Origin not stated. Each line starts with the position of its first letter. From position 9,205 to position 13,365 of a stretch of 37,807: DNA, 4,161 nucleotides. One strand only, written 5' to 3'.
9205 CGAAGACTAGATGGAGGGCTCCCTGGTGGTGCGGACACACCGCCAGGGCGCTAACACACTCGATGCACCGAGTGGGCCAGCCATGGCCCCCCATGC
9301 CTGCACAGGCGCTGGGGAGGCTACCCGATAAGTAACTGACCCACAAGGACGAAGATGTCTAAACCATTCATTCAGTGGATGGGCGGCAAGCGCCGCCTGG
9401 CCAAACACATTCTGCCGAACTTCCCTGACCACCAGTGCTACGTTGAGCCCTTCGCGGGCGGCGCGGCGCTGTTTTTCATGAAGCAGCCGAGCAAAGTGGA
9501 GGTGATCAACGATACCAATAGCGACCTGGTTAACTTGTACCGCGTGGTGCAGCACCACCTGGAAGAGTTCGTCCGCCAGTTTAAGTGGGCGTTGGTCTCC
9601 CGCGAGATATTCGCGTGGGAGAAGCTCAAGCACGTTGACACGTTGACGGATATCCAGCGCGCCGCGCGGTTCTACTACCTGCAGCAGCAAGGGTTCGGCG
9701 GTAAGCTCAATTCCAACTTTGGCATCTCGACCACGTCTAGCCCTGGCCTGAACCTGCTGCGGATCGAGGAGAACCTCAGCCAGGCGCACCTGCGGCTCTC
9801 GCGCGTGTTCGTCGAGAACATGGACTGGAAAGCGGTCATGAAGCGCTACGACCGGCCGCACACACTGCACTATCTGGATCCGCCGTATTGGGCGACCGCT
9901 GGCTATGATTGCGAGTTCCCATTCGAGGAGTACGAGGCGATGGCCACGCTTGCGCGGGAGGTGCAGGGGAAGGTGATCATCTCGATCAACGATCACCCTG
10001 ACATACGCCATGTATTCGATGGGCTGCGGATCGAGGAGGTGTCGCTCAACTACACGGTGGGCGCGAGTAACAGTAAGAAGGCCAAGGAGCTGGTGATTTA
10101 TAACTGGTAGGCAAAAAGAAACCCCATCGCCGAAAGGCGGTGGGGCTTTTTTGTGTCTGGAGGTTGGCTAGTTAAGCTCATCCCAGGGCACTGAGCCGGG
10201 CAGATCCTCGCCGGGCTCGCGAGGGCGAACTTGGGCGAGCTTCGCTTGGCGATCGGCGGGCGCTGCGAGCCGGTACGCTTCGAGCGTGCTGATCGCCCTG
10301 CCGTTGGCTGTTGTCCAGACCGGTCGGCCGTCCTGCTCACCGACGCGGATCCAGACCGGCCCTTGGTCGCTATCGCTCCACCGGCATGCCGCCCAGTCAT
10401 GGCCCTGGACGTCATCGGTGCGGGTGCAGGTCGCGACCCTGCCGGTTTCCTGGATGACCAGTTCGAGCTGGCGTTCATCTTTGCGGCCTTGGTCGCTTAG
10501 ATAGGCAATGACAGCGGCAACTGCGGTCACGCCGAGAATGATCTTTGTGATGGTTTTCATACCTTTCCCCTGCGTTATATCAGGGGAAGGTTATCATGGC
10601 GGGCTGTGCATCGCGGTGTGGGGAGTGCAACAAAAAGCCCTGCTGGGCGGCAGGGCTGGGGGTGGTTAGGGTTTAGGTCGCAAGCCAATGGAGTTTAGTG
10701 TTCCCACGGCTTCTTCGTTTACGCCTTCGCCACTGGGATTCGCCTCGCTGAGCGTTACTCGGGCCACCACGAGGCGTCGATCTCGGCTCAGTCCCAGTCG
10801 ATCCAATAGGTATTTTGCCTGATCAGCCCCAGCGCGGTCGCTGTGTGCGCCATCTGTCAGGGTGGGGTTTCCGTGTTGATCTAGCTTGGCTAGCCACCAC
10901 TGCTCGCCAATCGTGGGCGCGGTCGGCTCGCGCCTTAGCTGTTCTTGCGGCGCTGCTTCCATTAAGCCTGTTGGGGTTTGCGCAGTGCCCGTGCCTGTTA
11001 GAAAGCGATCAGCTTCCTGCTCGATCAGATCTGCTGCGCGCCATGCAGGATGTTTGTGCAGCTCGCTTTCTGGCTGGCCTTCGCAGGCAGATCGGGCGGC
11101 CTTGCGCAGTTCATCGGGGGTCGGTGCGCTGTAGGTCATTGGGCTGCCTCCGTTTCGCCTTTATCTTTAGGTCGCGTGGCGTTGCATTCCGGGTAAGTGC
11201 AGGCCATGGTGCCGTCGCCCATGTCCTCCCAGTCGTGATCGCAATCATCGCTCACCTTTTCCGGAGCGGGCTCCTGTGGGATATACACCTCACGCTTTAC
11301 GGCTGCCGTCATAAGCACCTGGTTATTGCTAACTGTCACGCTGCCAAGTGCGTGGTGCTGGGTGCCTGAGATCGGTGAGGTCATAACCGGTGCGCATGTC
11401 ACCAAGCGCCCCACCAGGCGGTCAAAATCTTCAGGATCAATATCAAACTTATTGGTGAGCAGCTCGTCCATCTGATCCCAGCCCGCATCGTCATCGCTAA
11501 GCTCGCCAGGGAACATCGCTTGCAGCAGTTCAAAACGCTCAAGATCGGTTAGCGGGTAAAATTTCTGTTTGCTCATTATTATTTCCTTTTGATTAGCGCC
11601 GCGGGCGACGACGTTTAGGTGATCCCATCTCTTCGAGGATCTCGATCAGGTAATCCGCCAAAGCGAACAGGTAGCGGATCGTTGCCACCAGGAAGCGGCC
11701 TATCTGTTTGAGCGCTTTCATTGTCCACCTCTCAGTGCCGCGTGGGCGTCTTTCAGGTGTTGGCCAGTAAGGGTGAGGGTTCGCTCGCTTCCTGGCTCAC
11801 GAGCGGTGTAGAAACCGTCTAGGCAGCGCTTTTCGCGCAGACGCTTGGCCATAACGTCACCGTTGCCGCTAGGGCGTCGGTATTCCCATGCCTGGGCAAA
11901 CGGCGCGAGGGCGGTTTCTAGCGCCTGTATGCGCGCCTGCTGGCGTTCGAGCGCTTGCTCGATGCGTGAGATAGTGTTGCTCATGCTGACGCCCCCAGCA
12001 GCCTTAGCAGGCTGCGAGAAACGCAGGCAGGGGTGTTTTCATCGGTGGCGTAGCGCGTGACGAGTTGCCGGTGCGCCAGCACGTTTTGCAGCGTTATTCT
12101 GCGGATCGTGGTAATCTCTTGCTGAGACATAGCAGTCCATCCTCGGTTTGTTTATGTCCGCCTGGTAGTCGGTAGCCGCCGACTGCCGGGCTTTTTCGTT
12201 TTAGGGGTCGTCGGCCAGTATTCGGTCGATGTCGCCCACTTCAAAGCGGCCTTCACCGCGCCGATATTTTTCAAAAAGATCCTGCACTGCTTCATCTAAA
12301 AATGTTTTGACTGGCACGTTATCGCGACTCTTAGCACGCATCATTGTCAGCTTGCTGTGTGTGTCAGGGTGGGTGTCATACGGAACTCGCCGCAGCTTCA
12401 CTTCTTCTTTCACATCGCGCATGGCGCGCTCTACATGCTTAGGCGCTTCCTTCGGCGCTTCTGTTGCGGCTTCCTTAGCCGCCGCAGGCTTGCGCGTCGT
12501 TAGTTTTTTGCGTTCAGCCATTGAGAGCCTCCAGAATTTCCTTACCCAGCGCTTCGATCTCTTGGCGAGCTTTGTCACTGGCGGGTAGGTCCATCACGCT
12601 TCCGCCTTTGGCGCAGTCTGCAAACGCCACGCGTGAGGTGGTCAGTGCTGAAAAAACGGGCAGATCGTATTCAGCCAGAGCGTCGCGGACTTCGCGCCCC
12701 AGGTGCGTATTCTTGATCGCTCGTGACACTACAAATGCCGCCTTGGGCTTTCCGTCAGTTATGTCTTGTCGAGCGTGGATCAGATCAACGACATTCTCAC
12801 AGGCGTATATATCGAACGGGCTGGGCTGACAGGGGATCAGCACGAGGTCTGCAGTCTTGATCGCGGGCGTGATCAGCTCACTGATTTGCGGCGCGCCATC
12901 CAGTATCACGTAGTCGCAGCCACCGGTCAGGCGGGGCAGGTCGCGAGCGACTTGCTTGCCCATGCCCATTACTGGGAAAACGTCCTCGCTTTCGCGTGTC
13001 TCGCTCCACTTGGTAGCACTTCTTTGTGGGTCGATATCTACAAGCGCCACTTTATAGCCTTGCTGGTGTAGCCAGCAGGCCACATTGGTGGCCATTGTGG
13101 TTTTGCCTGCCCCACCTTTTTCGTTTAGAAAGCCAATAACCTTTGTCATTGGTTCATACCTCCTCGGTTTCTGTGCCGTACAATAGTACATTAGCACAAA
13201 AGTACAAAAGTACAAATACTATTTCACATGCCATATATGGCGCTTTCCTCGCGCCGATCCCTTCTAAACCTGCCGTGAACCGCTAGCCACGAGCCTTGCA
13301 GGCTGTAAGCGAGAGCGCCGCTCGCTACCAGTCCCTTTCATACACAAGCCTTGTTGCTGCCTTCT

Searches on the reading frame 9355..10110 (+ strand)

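Call 99: search_protein_families(library=phrogs, proteins=[window:9355-10110:+], max_evalue=0.001)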
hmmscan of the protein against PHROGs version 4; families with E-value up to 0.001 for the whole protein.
window:9355-10110:+ (251 aa): 6 families
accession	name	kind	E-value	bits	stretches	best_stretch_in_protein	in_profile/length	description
phrog_56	-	other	3.9e-98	331.4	1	1-251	60-323/647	DNA methyltransferase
phrog_13242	-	unknown function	1.7e-25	90.9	1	10-192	33-211/450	-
phrog_1996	-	other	2.2e-24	87.1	1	127-250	13-140/150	DNA methyltransferase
phrog_26700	-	unknown function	5.3e-13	49.3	1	3-121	7-131/552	-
phrog_23217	-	unknown function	1.9e-12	48.3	1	6-106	7-106/109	-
phrog_116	-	other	3.6e-08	33.2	1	4-230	512-755/779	DNA methyltransferase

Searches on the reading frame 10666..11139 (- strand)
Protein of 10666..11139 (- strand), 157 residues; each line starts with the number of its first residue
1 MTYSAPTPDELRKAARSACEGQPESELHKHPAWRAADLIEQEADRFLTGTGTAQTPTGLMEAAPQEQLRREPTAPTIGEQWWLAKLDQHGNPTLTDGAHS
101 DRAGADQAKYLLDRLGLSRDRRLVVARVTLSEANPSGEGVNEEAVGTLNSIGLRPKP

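Call 99: search_protein_families(library=phrogs, proteins=[window:10666-11139:-], max_evalue=0.001)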
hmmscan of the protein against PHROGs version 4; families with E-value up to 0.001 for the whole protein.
window:10666-11139:- (157 aa): 1 family
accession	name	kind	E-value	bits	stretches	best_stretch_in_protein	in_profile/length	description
phrog_37698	-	unknown function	6.4e-19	69.2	1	78-155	2-80/80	-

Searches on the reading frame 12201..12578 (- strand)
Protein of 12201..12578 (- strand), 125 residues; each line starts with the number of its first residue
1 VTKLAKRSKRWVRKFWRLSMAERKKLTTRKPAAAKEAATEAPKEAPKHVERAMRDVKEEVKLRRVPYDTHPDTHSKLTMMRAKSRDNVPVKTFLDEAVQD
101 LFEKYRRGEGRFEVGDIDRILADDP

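Call 99: search_protein_families(library=phrogs, proteins=[window:12201-12578:-], max_evalue=0.001)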
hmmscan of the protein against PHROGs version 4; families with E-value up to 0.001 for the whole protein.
window:12201-12578:- (125 aa): 1 family
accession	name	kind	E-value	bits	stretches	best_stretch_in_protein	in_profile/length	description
phrog_15913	-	unknown function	3.4e-29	102.3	1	22-116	2-88/88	-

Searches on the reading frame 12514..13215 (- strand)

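Call 99: search_protein_families(library=phrogs, proteins=[window:12514-13215:-], max_evalue=0.001)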
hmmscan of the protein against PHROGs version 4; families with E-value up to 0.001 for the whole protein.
window:12514-13215:- (233 aa): 1 family
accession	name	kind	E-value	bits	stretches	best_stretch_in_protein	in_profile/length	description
phrog_164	-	DNA, RNA and nucleotide metabolism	8.1e-55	187.8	1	12-232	212-474/500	ParA-like partition protein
